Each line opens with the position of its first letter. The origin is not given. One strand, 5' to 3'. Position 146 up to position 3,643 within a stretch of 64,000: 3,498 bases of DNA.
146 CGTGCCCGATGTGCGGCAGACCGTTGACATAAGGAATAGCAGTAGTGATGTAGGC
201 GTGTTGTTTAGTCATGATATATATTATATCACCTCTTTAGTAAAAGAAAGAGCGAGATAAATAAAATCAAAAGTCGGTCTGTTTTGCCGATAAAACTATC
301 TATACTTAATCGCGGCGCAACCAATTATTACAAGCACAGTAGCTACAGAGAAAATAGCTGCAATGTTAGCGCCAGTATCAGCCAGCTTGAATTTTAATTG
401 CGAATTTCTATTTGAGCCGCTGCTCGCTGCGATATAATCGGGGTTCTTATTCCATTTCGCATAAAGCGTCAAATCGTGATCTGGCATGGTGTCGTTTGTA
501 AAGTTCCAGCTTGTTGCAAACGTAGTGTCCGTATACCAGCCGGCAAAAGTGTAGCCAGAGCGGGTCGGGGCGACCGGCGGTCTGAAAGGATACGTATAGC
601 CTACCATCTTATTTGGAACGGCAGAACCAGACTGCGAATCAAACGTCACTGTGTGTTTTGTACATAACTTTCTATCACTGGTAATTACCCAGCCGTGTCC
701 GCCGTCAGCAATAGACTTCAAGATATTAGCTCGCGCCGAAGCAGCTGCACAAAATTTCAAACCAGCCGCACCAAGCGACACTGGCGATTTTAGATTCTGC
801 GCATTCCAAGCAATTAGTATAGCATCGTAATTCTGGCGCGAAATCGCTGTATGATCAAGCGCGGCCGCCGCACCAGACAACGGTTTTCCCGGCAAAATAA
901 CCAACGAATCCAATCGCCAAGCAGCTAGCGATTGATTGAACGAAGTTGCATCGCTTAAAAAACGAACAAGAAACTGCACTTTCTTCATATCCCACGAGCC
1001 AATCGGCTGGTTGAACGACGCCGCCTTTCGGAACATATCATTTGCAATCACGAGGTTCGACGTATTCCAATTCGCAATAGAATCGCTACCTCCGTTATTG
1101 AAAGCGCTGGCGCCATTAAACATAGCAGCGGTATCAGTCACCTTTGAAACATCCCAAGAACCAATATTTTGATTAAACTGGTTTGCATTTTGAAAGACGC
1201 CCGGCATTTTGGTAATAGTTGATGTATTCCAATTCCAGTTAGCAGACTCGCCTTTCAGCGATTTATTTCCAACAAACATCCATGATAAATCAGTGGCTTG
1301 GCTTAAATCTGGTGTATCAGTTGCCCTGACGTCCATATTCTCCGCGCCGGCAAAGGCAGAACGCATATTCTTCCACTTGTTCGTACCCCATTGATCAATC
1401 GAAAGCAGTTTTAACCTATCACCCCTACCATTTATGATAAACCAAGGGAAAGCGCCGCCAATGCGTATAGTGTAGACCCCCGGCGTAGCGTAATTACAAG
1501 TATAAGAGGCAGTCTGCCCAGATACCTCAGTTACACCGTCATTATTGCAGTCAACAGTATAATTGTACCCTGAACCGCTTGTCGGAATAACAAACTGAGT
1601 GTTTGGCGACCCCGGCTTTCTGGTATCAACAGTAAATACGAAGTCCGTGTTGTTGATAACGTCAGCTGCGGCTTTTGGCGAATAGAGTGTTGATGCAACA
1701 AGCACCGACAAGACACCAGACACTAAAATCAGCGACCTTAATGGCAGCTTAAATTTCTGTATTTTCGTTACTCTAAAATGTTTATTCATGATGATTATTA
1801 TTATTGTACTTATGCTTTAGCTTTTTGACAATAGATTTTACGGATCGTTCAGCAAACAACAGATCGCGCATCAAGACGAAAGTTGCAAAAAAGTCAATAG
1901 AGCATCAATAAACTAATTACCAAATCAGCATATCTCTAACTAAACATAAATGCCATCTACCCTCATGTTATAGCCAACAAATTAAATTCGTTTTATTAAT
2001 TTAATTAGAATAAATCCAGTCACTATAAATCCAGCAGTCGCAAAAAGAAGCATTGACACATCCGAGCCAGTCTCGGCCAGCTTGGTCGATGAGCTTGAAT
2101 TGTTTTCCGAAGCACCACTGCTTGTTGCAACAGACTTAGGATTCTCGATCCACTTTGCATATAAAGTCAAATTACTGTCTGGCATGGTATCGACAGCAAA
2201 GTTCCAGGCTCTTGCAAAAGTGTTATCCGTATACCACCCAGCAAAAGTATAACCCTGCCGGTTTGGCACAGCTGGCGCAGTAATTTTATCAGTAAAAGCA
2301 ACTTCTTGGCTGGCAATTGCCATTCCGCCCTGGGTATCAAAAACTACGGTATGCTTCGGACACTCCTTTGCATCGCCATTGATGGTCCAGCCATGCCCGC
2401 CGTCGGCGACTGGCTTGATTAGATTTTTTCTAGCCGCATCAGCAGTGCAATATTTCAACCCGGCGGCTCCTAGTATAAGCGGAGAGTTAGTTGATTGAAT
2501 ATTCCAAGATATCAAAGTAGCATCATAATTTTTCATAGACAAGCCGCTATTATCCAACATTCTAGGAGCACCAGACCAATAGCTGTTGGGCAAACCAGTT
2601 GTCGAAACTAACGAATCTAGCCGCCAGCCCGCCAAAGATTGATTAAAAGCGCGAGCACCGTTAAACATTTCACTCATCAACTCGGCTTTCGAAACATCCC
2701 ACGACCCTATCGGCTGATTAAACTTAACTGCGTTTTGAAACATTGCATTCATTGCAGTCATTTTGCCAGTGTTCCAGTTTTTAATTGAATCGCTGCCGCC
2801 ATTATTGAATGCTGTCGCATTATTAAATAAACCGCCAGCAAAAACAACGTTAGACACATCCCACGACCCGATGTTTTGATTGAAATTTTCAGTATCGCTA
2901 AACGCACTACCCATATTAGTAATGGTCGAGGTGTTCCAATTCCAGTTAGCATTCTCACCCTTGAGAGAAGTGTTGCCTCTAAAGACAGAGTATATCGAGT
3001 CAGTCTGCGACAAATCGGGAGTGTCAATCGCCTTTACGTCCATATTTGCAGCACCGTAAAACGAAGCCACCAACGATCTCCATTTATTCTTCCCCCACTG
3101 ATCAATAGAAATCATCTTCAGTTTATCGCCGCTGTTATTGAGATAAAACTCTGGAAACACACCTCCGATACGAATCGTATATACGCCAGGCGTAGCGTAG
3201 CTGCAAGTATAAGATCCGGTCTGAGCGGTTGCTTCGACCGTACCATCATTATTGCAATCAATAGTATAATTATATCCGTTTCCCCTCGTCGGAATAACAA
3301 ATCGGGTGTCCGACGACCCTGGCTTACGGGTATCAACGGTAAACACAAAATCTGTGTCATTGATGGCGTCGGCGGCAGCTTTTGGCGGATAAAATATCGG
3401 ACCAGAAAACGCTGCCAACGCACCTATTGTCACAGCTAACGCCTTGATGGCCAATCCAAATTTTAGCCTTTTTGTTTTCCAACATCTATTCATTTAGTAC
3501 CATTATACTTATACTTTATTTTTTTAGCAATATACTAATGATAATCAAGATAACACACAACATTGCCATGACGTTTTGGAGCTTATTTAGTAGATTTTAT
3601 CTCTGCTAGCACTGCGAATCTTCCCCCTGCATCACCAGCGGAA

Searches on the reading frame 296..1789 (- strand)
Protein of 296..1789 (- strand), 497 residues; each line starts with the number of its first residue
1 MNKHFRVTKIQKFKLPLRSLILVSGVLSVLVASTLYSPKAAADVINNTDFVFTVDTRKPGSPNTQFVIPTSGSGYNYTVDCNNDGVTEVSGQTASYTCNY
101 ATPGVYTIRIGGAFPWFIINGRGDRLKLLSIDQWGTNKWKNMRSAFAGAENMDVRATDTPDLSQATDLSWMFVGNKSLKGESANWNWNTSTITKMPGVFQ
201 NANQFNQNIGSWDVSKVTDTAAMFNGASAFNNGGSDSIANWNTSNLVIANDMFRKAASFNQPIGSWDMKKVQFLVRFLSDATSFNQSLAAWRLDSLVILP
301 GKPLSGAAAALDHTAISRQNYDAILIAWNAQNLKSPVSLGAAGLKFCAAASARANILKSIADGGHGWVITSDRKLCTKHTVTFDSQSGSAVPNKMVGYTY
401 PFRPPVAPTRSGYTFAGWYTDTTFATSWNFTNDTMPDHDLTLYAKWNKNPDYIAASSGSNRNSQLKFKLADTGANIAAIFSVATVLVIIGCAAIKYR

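Call 16: search_protein_families(library=pfam, proteins=[window:296-1789:-], max_evalue=0.01)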
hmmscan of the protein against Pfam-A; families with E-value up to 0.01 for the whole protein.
window:296-1789:- (497 aa): 3 families
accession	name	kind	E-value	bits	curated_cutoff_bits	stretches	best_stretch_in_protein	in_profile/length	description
PF03382.20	DUF285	-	1.6e-34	118.7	25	2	141-232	2-90/120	Mycoplasma protein of unknown function, DUF285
PF09479.16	Flg_new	-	5.3e-20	71.7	27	1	379-445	1-65/65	Listeria-Bacteroides repeat domain (List_Bact_rpt)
PF18998.6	Flg_new_2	-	0.0016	18.9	23.6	1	407-449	29-72/73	Divergent InlB B-repeat domain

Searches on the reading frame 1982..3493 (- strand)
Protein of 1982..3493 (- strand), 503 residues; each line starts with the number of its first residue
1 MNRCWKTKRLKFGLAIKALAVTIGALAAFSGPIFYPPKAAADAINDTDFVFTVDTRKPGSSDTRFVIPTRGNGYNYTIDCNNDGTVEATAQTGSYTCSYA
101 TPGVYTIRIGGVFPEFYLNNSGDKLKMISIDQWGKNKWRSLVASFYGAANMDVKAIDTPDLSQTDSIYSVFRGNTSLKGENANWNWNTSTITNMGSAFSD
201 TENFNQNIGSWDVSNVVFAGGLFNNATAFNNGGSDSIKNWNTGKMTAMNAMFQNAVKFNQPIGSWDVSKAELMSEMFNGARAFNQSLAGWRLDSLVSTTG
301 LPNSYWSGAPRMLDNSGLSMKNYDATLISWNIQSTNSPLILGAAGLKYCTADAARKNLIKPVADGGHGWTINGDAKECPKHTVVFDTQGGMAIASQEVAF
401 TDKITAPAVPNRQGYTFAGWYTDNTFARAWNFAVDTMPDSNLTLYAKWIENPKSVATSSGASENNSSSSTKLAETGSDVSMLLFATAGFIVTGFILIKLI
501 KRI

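Call 16: search_protein_families(library=pfam, proteins=[window:1982-3493:-], max_evalue=0.01)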
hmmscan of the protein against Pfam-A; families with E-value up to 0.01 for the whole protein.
window:1982-3493:- (503 aa): 3 families
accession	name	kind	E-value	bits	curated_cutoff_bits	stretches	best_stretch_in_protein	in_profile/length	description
PF03382.20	DUF285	-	2.5e-36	124.5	25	2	236-297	41-102/120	Mycoplasma protein of unknown function, DUF285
PF09479.16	Flg_new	-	8.5e-21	74.3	27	1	381-447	1-65/65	Listeria-Bacteroides repeat domain (List_Bact_rpt)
PF18998.6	Flg_new_2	-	0.00016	22.1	23.6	1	385-450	6-71/73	Divergent InlB B-repeat domain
